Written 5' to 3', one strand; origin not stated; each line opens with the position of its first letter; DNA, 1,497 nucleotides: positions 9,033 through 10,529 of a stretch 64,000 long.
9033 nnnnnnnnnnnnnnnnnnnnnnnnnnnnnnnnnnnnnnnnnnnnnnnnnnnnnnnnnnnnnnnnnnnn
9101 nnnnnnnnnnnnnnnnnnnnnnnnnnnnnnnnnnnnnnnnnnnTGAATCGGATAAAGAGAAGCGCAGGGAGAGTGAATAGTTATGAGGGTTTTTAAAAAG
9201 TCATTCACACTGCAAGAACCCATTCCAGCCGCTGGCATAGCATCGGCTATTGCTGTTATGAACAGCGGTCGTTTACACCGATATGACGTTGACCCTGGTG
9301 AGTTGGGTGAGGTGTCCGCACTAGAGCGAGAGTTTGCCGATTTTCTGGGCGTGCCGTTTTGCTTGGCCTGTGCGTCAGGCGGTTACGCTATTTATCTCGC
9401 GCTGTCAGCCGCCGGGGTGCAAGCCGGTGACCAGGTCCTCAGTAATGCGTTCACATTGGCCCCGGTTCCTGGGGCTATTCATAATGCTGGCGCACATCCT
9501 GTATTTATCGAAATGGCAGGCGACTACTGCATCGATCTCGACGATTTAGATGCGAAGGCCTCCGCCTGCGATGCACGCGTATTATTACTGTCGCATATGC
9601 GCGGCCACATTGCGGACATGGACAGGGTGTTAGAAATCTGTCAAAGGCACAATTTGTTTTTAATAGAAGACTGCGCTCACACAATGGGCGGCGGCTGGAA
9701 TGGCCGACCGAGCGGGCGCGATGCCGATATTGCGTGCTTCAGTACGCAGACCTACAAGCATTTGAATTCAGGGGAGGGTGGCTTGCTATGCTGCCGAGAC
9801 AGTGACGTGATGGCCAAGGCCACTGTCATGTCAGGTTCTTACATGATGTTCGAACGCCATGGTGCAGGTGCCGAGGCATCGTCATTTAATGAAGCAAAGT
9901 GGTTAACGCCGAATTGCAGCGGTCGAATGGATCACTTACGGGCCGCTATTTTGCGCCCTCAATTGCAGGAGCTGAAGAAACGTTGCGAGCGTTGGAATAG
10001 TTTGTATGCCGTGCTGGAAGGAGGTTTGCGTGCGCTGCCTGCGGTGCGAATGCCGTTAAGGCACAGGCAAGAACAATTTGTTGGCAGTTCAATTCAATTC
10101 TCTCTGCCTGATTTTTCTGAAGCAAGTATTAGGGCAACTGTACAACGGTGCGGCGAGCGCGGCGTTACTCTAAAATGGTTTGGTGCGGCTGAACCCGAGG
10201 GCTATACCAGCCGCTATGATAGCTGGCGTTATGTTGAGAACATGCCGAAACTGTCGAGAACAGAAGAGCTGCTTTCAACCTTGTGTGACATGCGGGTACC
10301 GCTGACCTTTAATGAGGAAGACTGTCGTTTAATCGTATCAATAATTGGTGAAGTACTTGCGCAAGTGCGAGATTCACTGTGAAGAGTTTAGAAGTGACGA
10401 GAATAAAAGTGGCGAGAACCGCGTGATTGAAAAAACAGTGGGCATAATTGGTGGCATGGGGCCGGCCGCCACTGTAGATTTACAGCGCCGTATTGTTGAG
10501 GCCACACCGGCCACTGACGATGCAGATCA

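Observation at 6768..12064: Compact operon of CuyA/DcyD-like lyase, HisD/HpsN-like dehydrogenase, DegT aminotransferase and Asp/Glu-family racemase, with a convergent EamA transporter: candidate organosulfonate (DHPS/sulfolactate/cysteate) or D-amino-acid pathway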

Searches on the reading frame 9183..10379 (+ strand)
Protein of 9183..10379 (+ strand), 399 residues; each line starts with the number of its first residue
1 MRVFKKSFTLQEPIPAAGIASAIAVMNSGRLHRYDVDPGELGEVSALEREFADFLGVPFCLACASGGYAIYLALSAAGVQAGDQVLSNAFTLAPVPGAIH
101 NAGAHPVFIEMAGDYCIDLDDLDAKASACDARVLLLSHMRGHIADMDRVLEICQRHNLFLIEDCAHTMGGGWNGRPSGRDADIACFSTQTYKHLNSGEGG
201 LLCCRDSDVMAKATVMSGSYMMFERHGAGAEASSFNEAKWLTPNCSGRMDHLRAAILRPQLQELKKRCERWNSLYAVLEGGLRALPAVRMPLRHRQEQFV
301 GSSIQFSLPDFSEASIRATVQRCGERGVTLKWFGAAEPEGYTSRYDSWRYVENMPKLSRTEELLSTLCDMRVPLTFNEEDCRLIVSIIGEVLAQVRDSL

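Call 4: search_protein_families(library=ncbifam, proteins=[window:9183-10379:+])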
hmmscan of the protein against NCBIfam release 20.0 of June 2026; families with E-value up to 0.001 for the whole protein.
window:9183-10379:+ (399 aa): 10 families
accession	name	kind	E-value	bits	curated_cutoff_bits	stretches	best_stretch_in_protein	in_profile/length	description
TIGR03588.1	PseC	equivalog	5.4e-34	117.7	423.5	1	43-294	31-287/380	UDP-4-amino-4,6-dideoxy-N-acetyl-beta-L-altrosamine transaminase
TIGR04181.1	NHT_00031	hypoth_equivalog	1.5e-28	99.7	420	1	44-282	32-276/359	LegC family aminotransferase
NF008687.0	PRK11706.1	equivalog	4.6e-25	88.2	375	1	55-279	44-264/375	dTDP-4-amino-4,6-dideoxygalactose transaminase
NF008658.2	PRK11658.1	equivalog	4.2e-24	84.9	631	1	44-291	35-280/379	UDP-4-amino-4-deoxy-L-arabinose aminotransferase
NF011936.0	PRK15407.1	equivalog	2.1e-22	79.4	423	1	45-209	68-240/440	lipopolysaccharide biosynthesis protein RfbH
TIGR04427.1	PLP_DesI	equivalog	1.5e-19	70.4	650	1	44-291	54-286/390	dTDP-4-dehydro-6-deoxyglucose aminotransferase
TIGR02379.1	ECA_wecE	subfamily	1.9e-19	69.7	434.85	1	65-274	54-264/376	dTDP-4-amino-4,6-dideoxy-D-glucose transaminase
TIGR00858.1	bioF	equivalog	4.9e-07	28.8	426.45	1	43-205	67-234/365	8-amino-7-oxononanoate synthase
NF006003.0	PRK08133.1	equivalog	0.00012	20.9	522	1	44-314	68-324/396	O-succinylhomoserine sulfhydrylase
NF047599.1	SerpalmtaseBetaP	equivalog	0.00052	18.8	500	1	39-183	85-231/394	serine palmitoyltransferase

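Call 5: search_protein_families(library=pfam, proteins=[window:9183-10379:+])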
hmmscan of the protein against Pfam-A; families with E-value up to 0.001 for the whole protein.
window:9183-10379:+ (399 aa): 2 families
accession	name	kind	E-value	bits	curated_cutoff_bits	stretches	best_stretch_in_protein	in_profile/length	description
PF01041.23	DegT_DnrJ_EryC1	-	1.1e-52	180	19.8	1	43-305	25-277/360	DegT/DnrJ/EryC1/StrS aminotransferase family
PF00155.27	Aminotran_1_2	-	2.3e-06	27.5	19.7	1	46-239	46-266/361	Aminotransferase class I and II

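Call 8: search_solved_structures(query=window:9183-10379:+, show_alignments=1)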
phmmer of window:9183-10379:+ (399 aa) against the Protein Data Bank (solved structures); distinct sequences matched with E-value up to 0.001: 55.
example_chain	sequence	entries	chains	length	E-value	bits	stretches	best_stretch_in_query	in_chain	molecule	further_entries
2c7t_A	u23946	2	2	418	3.7e-34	121.4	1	46-211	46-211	GLUTAMINE-2-DEOXY-SCYLLO-INOSOSE AMINOTRANSFERASE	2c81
5w71_A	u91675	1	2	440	4.2e-34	121.2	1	46-211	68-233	L-glutamine:2-deoxy-scyllo-inosose aminotransferase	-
7b0d_A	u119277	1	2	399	2.9e-30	108.6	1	43-272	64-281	Glutamine--scyllo-inositol transaminase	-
3bn1_A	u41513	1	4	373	5.2e-29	104.5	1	46-221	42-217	Perosamine synthetase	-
3dr7_A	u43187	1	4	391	5.8e-29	104.3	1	46-221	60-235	Putative perosamine synthetase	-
3dr4_A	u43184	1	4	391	4.5e-28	101.4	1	46-221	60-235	Putative perosamine synthetase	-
5k8b_A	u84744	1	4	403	1.3e-26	96.5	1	25-218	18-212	8-amino-3,8-dideoxy-alpha-D-manno-octulosonate transaminase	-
5w70_A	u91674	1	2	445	1.5e-26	96.3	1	13-280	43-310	L-glutamine:2-deoxy-scyllo-inosose aminotransferase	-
1b9h_A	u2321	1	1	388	3.1e-24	88.8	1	43-328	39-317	PROTEIN (3-AMINO-5-HYDROXYBENZOIC ACID SYNTHASE)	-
1b9i_A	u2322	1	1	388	3.1e-24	88.8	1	43-328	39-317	PROTEIN (3-AMINO-5-HYDROXYBENZOIC ACID SYNTHASE)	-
7b0m_AAA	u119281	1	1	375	1.3e-23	86.8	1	45-206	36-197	Sugar aminotransferase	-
8gyh_B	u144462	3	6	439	1.3e-23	86.7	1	42-265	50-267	DegT/DnrJ/EryC1/StrS family aminotransferase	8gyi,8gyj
2oga_A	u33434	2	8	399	1.7e-23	86.3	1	36-293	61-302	Transaminase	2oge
3frk_A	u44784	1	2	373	4.8e-23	84.8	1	45-266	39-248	QdtB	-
7n63_A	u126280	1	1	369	1.9e-22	82.8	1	42-225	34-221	Putative aminotransferase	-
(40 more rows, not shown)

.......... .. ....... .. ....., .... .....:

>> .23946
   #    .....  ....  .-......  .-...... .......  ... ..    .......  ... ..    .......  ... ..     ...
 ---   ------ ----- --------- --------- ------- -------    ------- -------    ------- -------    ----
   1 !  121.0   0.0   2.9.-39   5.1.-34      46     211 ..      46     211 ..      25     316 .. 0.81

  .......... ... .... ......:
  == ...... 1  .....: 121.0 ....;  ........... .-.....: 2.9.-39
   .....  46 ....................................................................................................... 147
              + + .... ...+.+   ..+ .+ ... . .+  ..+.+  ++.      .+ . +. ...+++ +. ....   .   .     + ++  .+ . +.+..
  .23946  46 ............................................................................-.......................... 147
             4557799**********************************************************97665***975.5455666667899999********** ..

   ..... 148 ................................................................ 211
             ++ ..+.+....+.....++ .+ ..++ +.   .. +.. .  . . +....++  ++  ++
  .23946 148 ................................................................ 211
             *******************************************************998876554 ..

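Call 18: find_related_loci(query=window:9183-10379:+, collection=genome_contigs, flank=7000)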
Query window:9183-10379:+ (399 aa) in genome_contigs; peptide patterns used: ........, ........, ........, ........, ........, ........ (x = any residue, [..] = any of these).
559 stretches matched a pattern (row limit reached: there are more); 546 encode a relative of the query (tblastn E <= 1e-3); the best 80 are kept; 80 distinct loci.
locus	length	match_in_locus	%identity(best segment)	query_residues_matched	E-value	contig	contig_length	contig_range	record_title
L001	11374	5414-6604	62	1-397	4e-173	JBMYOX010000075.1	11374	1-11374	MAG: Pontibacterium sp. isolate ME_XS_2307_bin_3 ME_XS_2307_bin_3_75, whole genome shotgun sequence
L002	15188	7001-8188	62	1-396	4e-173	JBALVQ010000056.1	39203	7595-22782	MAG: Amphritea sp. isolate 5NakV-12 NODE_402_length_39203_cov_12.591601, whole genome shotgun sequence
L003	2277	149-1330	61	1-394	0e+0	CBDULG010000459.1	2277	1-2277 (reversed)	MAG TPA_asm: uncultured Rhodocyclaceae bacterium isolate SRR22808131_binner13_Refined_72 genome assembly, contig: ERZ250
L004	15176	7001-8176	61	1-392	5e-170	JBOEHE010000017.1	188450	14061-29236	MAG: Arenicella sp. isolate PBSgam11 PBS13d_contig_527, whole genome shotgun sequence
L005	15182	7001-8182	61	1-394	7e-168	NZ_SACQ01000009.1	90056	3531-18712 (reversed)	Neptunomonas marina strain HPM-16 NODE_9_length_90056_cov_130, whole genome shotgun sequence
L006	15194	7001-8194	58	1-398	3e-167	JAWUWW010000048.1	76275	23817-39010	MAG: Cellvibrionaceae bacterium isolate HBSea_ice_MAG546 BAT.546_1064431_flag=1_multi=16.9975_len=76275, whole genome sh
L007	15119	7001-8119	62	1-373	4e-165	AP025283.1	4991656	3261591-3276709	Aliamphritea spongicola JCM 16668 DNA, complete genomee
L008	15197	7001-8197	60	1-399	1e-163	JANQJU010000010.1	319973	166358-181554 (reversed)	MAG: SAR324 cluster bacterium isolate PL25a_bin.125 k99_188649, whole genome shotgun sequence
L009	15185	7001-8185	60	1-395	3e-162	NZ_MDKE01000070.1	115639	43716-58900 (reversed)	Oceanisphaera psychrotolerans strain LAM-WHM-ZC NODE_9_length_115639_cov_271.839_ID_17, whole genome shotgun sequence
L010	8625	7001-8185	59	1-395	2e-160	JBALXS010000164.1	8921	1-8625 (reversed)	MAG: Oceanospirillaceae bacterium isolate 9NakV-11 NODE_1616_length_8921_cov_6.243515, whole genome shotgun sequence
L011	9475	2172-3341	60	1-390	4e-160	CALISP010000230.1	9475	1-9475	MAG: uncultured Cocleimonas sp. isolate R3_Bin_METABAT__94_sub_1 genome assembly, contig: c_000000943437, whole genome s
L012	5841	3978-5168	58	1-397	3e-158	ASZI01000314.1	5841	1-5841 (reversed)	MAG: Osedax symbiont Rs2 5222_314, whole genome shotgun sequence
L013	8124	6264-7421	60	2-388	9e-154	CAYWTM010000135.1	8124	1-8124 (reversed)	MAG TPA_asm: uncultured Roseicyclus sp. isolate binchicken_co13_210 genome assembly, contig: NODE_14680_length_8124_cov_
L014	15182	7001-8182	56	2-395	1e-152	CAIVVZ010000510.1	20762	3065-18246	MAG: uncultured Desulfobacteraceae bacterium isolate AlinenLipids_bin-9448 genome assembly, contig: bin-9448:510/658, wh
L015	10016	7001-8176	56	4-395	1e-152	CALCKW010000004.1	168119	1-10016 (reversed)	MAG: uncultured Granulosicoccaceae bacterium isolate H3_Bin_METABAT__274_1 genome assembly, contig: c_000001576522, whol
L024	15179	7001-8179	55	3-395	4e-150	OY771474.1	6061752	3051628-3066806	MAG: uncultured Desulfobacterium sp. isolate 2c08e38e-77a0-468a-b8ca-c683eacf49f2 genome assembly, chromosome: 1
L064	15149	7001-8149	56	3-388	3e-145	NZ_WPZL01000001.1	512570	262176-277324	Ruegeria lacuscaerulensis strain HKCCD5857 NODE_1, whole genome shotgun sequence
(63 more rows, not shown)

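Call 29: find_homologous_proteins(query=window:9183-10379:+, max_evalue=1e-50)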
Query window:9183-10379:+ (399 aa): 8000 proteins with E <= 1e-50 among 8000 candidates; the best 120 are listed. Only proteins of 219 to 699 residues were searched: fused or split forms outside these lengths cannot appear, so this answer is no evidence that the protein stands alone or is whole; lengths 'longer' or 'shorter' looks for them.
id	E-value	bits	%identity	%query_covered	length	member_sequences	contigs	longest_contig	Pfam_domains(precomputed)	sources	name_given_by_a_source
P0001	5.8e-253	857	94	100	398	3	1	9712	PF00155.28,PF01041.24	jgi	-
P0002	1.6e-178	612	65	99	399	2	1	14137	PF00155.28,PF01041.24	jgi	jgi:dTDP-4-amino-4,6-dideoxygalactose transaminase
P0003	1.5e-176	605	66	98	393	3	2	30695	PF01041.24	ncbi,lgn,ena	ncbi:MAG: DegT/DnrJ/EryC1/StrS family aminotransferase [Limisphaerales bacterium]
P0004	1.2e-175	602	65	99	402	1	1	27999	PF00155.28,PF01041.24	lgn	-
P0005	2.3e-175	601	65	98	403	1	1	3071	PF00155.28,PF01041.24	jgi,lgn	-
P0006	1.0e-171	589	64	99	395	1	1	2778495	PF00155.28,PF01041.24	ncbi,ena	-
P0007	3.7e-171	587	65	98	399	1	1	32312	PF00155.28,PF01041.24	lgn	-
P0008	4.3e-171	587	63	100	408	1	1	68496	PF00155.28,PF01041.24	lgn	-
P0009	1.8e-170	585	64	99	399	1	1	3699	PF01041.24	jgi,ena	-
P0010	6.5e-170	583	63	99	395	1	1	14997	PF00155.28,PF01041.24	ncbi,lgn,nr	ncbi:MAG: aminotransferase class I/II-fold pyridoxal phosphate-dependent enzyme [Amphritea sp.]|nr:a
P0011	2.3e-169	581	64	98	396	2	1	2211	PF01041.24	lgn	-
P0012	2.7e-169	581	63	100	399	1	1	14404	PF00155.28,PF01041.24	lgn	-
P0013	2.9e-169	581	62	99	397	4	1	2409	PF01041.24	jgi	jgi:dTDP-4-amino-4,6-dideoxygalactose transaminase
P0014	3.5e-169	581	62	99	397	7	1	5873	PF01041.24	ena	-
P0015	3.8e-169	581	63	99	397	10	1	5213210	PF00155.28,PF01041.24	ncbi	-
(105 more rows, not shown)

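Call 33: search_dna_similar(query=window:9183-10379:+, collection=plasmids, mode=protein, max_rows=25, max_evalue=1e-40)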
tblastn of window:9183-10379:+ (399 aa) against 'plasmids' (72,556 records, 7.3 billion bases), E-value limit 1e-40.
Records with a match: 12; places in all: 12; records where one place covers at least 80% of the query: 12.
Best place of each record, by identity: <60% 12.
By first word of the organism name: Paracoccus 2; Mesorhizobium 2; Pseudomonas 1; Ancylobacter 1; Shinella 1; Ensifer 1; Leisingera 1; Polaromonas 1; Roseovarius 1; Ralstonia 1.
By predicted mobility (MOB-suite, as given by PLSDB): non-mobilizable 8; mobilizable 3; conjugative 1.
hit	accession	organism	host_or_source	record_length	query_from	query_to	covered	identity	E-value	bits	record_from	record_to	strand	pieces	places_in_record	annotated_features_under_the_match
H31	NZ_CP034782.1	Pseudomonas sp. MPC6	-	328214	1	392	98%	59.4%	3e-151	480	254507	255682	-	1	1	aminotransferase class I/II-fold pyridoxal phosphate-dependent enzyme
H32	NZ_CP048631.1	Ancylobacter pratisalsi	-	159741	4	388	96%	57.4%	1e-121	395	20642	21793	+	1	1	aminotransferase class I/II-fold pyridoxal phosphate-dependent enzyme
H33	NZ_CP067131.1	Paracoccus seriniphilus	cell culture,washing water of Bugula ...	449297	4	388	96%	54.8%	1e-118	386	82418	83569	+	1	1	aminotransferase class I/II-fold pyridoxal phosphate-dependent enzyme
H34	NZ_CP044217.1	Mesorhizobium terrae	soil,soil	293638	4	395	98%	53.6%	5e-123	399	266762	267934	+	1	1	DegT/DnrJ/EryC1/StrS family aminotransferase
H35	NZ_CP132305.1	Shinella sumterensis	Homo sapiens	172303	4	395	98%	53.6%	2e-122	397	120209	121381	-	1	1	DegT/DnrJ/EryC1/StrS family aminotransferase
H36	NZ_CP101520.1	Ensifer adhaerens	cell cuture,rhizosphere soil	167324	4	395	98%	53.6%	1e-121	394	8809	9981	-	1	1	DegT/DnrJ/EryC1/StrS family aminotransferase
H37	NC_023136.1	Leisingera methylohalidivorans DSM 14336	Seawater collected from a tide pool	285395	2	395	99%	53.3%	3e-122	397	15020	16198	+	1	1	aminotransferase class I/II-fold pyridoxal phosphate-dependent enzyme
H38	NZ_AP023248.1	Mesorhizobium sp. 131-2-1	Lotus japonicus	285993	4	393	98%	53.1%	3e-118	385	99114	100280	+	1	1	DegT/DnrJ/EryC1/StrS family aminotransferase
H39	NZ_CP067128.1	Paracoccus alcaliphilus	whole organism,soil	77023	1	393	98%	52.4%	3e-112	368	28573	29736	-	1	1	DegT/DnrJ/EryC1/StrS family aminotransferase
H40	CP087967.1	Polaromonas sp. P1-6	cell culture,cave ground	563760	4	388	96%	49.9%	4e-115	376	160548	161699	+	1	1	DegT/DnrJ/EryC1/StrS aminotransferase family protein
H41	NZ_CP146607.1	Roseovarius sp. W115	cell culture,marine algae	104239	25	398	94%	34.4%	2e-60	218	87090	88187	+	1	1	aminotransferase class I/II-fold pyridoxal phosphate-dependent enzyme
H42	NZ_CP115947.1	Ralstonia solanacearum MolK2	Musa sp.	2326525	26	391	92%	33.5%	3e-46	177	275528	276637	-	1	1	record has no annotation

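Call 35: get_annotated_region(hit=H31, flank=9000)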
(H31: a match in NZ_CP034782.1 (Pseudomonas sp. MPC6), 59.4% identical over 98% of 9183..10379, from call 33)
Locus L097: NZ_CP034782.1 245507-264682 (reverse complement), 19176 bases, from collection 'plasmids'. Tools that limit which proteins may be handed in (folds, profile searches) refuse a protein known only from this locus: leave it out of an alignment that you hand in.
description: Pseudomonas sp. MPC6 plasmid pMPC6-328K, complete sequence
organism: Pseudomonas sp. MPC6 (NCBI taxid 2498848)
taxonomy: Bacteria; Pseudomonadota; Gammaproteobacteria; Pseudomonadales; Pseudomonadaceae; Pseudomonas; Pseudomonas sp. MPC6
host: -; source: -; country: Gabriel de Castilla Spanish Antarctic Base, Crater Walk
typing (MOB-suite, as given by PLSDB): conjugative; relaxase MOBP; mating-pair formation MPF_I
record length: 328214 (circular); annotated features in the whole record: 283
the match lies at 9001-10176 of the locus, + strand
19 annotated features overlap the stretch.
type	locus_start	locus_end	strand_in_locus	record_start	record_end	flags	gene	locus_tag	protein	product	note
CDS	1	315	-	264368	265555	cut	-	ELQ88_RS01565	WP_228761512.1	sulfite oxidase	-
CDS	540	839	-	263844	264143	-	-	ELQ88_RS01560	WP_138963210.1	MarR family transcriptional regulator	-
CDS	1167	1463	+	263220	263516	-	-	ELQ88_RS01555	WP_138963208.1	type II toxin-antitoxin system MqsR family toxin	-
CDS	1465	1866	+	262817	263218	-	-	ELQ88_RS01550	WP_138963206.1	type II toxin-antitoxin system MqsA family antitoxin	-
CDS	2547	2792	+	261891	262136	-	-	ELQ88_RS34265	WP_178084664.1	hypothetical protein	-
CDS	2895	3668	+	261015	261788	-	-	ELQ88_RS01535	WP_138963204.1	sulfite exporter TauE/SafE family protein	-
CDS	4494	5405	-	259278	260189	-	-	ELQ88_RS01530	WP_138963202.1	LysR substrate-binding domain-containing protein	-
CDS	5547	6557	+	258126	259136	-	-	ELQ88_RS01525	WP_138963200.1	D-cysteine desulfhydrase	-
CDS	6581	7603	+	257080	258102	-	-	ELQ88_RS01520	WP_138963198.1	putative sulfate exporter family transporter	-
CDS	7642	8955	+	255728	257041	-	hisD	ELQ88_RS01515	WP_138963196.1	histidinol dehydrogenase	GO:0000105 - histidine biosynthetic process [Evidence IEA]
CDS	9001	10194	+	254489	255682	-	-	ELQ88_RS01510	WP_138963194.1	aminotransferase class I/II-fold pyridoxal phosphate-dependent enzyme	GO:0009058 - biosynthetic process [Evidence IEA]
CDS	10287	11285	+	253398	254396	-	-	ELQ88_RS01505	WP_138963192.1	TRAP transporter substrate-binding protein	-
CDS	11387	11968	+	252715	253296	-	-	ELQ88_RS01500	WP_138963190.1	TRAP transporter small permease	-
CDS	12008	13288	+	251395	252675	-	-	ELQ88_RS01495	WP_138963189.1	TRAP transporter large permease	GO:0008643 - carbohydrate transport [Evidence IEA]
CDS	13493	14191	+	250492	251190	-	-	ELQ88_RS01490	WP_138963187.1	amino acid racemase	GO:0006520 - amino acid metabolic process [Evidence IEA]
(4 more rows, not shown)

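Call 50: search_protein_families(library=ncbifam, proteins=[L001:4095-5390:+, L024:8735-9727:+], max_evalue=1e-10)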
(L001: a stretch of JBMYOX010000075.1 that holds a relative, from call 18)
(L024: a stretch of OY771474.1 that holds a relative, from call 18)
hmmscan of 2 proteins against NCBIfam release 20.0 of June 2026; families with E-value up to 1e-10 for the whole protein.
L001:4095-5390:+ (432 aa): 2 families
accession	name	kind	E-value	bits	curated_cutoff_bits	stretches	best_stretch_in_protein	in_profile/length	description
TIGR00069.1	hisD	equivalog_domain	9.8e-127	423.4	243.8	1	22-414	1-393/393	histidinol dehydrogenase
NF010343.0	PRK13770.1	equivalog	1e-65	222.2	647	1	12-410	15-410/416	histidinol dehydrogenase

L024:8735-9727:+ (331 aa): 8 families
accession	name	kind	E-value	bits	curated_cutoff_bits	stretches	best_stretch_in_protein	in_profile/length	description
NF052482.1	sulfolyase_CuyA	equivalog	3.8e-160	532.1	450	1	1-331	1-331/332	D-cysteate sulfo-lyase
TIGR01275.1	ACC_deam_rel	subfamily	1.7e-93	313.4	289.4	1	12-329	4-319/321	pyridoxal phosphate-dependent enzymes, D-cysteine desulfhydrase family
NF003030.0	PRK03910.1-3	equivalog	3.3e-91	305.9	429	1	3-329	10-333/338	D-cysteine desulfhydrase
NF003032.0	PRK03910.1-5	equivalog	8.3e-89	298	469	1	3-329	7-328/330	D-cysteine desulfhydrase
NF003029.0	PRK03910.1-1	equivalog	7.8e-88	295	610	1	2-328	5-325/328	D-cysteine desulfhydrase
NF052537.1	CoM_syn_XcbE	exception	2.9e-86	289.6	450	1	4-326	4-322/322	coenzyme M biosynthesis enzyme XcbE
TIGR01274.1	ACC_deam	equivalog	4.6e-76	256.1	392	1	2-328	1-331/337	1-aminocyclopropane-1-carboxylate deaminase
NF010646.0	PRK14045.1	equivalog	1.3e-69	235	550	1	4-329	10-323/329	1-aminocyclopropane-1-carboxylate deaminase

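Call 56: find_encoding_contigs(protein=P0001, flank=8000, max_places=4)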
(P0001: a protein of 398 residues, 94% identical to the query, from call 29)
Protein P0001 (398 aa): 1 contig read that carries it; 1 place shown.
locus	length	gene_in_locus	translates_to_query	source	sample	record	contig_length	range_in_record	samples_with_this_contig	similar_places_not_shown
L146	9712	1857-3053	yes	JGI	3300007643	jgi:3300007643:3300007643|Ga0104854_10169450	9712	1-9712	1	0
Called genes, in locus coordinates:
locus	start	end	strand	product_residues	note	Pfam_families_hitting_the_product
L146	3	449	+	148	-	PF00291:PALP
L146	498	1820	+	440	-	PF00815:Histidinol_dh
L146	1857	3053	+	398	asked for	PF01041:DegT_DnrJ_EryC1, PF00155:Aminotran_1_2 (weak)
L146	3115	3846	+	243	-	PF01177:Asp_Glu_race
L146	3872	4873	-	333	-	PF00892:EamA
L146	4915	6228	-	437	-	-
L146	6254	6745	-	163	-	PF14366:DUF4410 (weak)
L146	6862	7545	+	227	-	PF00072:Response_reg, PF00486:Trans_reg_C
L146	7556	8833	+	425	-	PF00672:HAMP, PF00512:HisKA (weak), PF02518:HATPase_c, PF13589:HATPase_c_3 (faint)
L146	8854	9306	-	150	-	PF23951:DUF7282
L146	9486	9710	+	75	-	?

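Call 57: find_homologous_proteins(query=L064:7001-8149:+, max_evalue=1e-100)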
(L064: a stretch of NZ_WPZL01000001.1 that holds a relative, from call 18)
Query L064:7001-8149:+ (383 aa): 7975 proteins with E <= 1e-100 among 8000 candidates; the best 120 are listed. Only proteins of 210 to 671 residues were searched: fused or split forms outside these lengths cannot appear, so this answer is no evidence that the protein stands alone or is whole; lengths 'longer' or 'shorter' looks for them.
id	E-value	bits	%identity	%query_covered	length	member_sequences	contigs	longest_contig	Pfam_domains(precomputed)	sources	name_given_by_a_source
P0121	4.3e-242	821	94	100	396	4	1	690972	PF01041.24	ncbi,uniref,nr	ncbi:DegT/DnrJ/EryC1/StrS family aminotransferase [Ruegeria lacuscaerulensis]|uniref:DegT/DnrJ/EryC1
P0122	3.6e-241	818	93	100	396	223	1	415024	PF00155.28,PF01041.24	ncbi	-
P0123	6.3e-239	810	92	100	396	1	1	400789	PF00155.28,PF01041.24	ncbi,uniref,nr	ncbi:DegT/DnrJ/EryC1/StrS family aminotransferase [Ruegeria arenilitoris]|uniref:DegT/DnrJ/EryC1/Str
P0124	8.4e-238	807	92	100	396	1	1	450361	PF00155.28,PF01041.24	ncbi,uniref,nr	ncbi:DegT/DnrJ/EryC1/StrS family aminotransferase [Ruegeria arenilitoris]|uniref:DegT/DnrJ/EryC1/Str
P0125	1.1e-237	806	92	100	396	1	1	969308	PF00155.28,PF01041.24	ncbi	-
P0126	6.8e-237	804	92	100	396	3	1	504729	PF00155.28,PF01041.24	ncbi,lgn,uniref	ncbi:DegT/DnrJ/EryC1/StrS family aminotransferase [Ruegeria sp. SCP11]|uniref:DegT/DnrJ/EryC1/StrS f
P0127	1.2e-235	800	91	100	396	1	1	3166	PF00155.28,PF01041.24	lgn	-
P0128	4.2e-235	798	91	100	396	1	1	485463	PF00155.28,PF01041.24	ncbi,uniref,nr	ncbi:DegT/DnrJ/EryC1/StrS aminotransferase family protein [Ruegeria sp. Ofav3-42]|uniref:DegT/DnrJ/E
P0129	4.9e-235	798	90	100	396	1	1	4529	PF01041.24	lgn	-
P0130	2.0e-234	796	91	100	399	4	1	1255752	PF00155.28,PF01041.24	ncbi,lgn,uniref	ncbi:aminotransferase class I/II-fold pyridoxal phosphate-dependent enzyme [Ruegeria sp. SCPT10]|uni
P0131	6.4e-234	794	91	100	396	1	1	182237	PF00155.28,PF01041.24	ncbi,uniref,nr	ncbi:aminotransferase class I/II-fold pyridoxal phosphate-dependent enzyme [uncultured Ruegeria sp.]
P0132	1.2e-233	793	90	100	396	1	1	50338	PF01041.24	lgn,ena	-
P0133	1.8e-233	793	90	100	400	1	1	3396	PF00155.28,PF01041.24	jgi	-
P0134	2.3e-233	792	90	100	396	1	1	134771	PF01041.24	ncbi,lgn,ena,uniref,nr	ncbi:DegT/DnrJ/EryC1/StrS family aminotransferase [Ruegeria sp.]|uniref:DegT/DnrJ/EryC1/StrS family 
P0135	3.4e-233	792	91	100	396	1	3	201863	PF00155.28,PF01041.24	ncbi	-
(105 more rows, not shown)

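Call 84: search_protein_families(library=pfam, proteins=[L146:4918-6228:-])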
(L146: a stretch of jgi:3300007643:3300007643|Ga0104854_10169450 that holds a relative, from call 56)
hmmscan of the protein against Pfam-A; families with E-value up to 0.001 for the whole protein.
L146:4918-6228:- (437 aa): 0 families
